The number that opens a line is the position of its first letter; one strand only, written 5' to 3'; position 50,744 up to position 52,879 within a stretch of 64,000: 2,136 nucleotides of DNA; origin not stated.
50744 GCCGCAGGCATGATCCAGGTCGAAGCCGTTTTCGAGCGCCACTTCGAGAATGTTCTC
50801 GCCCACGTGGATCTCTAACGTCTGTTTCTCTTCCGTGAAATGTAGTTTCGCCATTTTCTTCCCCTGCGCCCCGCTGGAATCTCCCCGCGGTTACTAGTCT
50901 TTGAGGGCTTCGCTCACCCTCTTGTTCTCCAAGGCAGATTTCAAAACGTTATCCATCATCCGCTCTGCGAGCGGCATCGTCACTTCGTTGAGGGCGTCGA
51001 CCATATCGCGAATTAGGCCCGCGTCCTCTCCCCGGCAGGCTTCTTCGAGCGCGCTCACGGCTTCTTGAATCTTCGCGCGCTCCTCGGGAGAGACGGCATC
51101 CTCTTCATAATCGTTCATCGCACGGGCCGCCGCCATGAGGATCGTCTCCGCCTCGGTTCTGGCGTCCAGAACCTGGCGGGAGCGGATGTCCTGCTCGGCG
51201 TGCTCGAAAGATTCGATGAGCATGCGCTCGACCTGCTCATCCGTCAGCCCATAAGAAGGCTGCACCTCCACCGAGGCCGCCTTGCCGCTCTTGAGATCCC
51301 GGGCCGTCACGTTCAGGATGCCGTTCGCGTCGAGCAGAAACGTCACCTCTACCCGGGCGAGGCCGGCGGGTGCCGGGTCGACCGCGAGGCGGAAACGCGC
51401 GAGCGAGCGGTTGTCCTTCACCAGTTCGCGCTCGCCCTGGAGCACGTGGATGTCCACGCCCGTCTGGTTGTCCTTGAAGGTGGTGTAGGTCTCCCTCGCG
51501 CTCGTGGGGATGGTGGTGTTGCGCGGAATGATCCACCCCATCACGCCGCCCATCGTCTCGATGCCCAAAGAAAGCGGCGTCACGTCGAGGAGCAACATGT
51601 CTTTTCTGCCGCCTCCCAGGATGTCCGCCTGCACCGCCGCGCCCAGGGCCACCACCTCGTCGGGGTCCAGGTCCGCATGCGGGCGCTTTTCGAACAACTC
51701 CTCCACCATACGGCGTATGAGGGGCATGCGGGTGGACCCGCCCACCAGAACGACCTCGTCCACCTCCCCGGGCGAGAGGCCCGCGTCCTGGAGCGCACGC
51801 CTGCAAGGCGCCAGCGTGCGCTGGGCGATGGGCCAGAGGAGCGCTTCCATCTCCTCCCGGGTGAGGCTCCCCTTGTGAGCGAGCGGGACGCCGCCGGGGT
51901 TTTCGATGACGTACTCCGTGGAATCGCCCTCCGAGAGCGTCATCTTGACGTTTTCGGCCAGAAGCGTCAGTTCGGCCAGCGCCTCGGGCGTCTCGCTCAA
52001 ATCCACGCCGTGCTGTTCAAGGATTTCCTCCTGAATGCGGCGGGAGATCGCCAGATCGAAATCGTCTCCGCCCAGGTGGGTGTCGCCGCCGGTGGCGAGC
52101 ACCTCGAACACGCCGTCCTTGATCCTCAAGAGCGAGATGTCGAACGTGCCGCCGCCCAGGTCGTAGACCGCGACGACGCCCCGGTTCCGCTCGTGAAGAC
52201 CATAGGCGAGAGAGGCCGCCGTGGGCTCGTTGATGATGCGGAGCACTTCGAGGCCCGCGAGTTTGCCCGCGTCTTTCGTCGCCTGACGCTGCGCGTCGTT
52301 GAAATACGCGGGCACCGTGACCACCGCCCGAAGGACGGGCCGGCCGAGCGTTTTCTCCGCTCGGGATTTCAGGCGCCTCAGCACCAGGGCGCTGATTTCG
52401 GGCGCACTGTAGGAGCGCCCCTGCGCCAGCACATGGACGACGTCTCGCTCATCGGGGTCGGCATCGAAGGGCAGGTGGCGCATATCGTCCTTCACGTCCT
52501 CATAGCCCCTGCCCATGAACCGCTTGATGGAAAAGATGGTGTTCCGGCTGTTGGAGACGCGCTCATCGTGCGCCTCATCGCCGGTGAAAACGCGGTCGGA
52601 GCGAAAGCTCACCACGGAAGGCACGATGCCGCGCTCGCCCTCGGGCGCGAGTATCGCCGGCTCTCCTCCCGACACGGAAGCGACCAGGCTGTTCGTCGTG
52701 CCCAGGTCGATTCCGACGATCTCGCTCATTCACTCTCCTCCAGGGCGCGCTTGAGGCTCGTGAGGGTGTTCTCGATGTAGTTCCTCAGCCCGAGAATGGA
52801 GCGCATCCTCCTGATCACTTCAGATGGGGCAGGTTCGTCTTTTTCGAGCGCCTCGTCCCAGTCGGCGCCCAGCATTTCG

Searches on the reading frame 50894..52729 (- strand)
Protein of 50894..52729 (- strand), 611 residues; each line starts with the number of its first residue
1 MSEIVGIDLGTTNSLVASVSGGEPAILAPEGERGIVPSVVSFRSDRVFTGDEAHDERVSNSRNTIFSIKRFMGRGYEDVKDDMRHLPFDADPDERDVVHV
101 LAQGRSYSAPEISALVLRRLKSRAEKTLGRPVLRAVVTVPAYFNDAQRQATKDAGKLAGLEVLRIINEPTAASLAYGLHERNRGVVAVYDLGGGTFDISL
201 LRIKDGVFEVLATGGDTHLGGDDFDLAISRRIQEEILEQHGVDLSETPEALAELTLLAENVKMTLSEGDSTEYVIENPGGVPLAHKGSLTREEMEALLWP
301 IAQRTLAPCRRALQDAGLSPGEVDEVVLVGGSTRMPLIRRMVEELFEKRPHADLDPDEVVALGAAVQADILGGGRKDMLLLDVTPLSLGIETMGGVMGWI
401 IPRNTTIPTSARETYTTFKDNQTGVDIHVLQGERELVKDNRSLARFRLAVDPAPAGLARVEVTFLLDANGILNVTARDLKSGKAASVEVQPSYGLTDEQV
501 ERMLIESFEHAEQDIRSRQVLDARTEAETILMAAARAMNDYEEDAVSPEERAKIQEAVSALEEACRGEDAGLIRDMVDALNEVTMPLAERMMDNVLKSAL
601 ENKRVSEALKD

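Call 65: search_protein_families(library=ncbifam, proteins=[window:50894-52729:-], max_evalue=0.00001)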
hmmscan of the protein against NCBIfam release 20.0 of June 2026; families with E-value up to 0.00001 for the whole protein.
window:50894-52729:- (611 aa): 13 families
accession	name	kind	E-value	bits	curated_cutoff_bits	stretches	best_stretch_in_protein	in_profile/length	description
NF003520.0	PRK05183.1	subfamily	1.7e-220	733.6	620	1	4-607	21-620/621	Fe-S protein assembly chaperone HscA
TIGR01991.1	HscA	equivalog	2.1e-215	716.8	708.55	1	4-607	1-600/600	Fe-S protein assembly chaperone HscA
NF001413.0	PRK00290.1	equivalog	2e-209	697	648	1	1-597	1-600/625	molecular chaperone DnaK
TIGR02350.1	prok_dnaK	equivalog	1.8e-204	680.5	822.55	1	4-591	2-594/596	molecular chaperone DnaK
NF009946.0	PRK13410.1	equivalog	1e-182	608.9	1019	1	1-594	1-604/669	molecular chaperone DnaK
NF009947.0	PRK13411.1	equivalog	3.8e-182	606.8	1002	1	1-595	1-603/662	molecular chaperone DnaK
NF002399.0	PRK01433.1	equivalog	4.9e-132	441.5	743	1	4-606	21-592/595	Fe-S protein assembly chaperone HscA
NF008673.0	PRK11678.1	equivalog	8.7e-17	61.1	331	1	112-230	129-261/450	molecular chaperone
NF011660.0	PRK15080.1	equivalog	2.9e-14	52.9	182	1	116-229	78-181/277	ethanolamine utilization protein EutJ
TIGR02529.1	EutJ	subfamily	3.9e-13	49.4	152.1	1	115-235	44-156/239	ethanolamine utilization protein EutJ family protein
NF010539.0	PRK13927.1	subfamily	1e-10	41.1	293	1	126-235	93-197/339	rod shape-determining protein MreB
TIGR00904.1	mreB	subfamily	1.2e-09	37.7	365.75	1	128-234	96-195/334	MreB/Mrl family cell shape determining protein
NF010540.1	PRK13929.1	exception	2.7e-07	30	515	0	116-236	84-197/334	rod-share determining protein MreBH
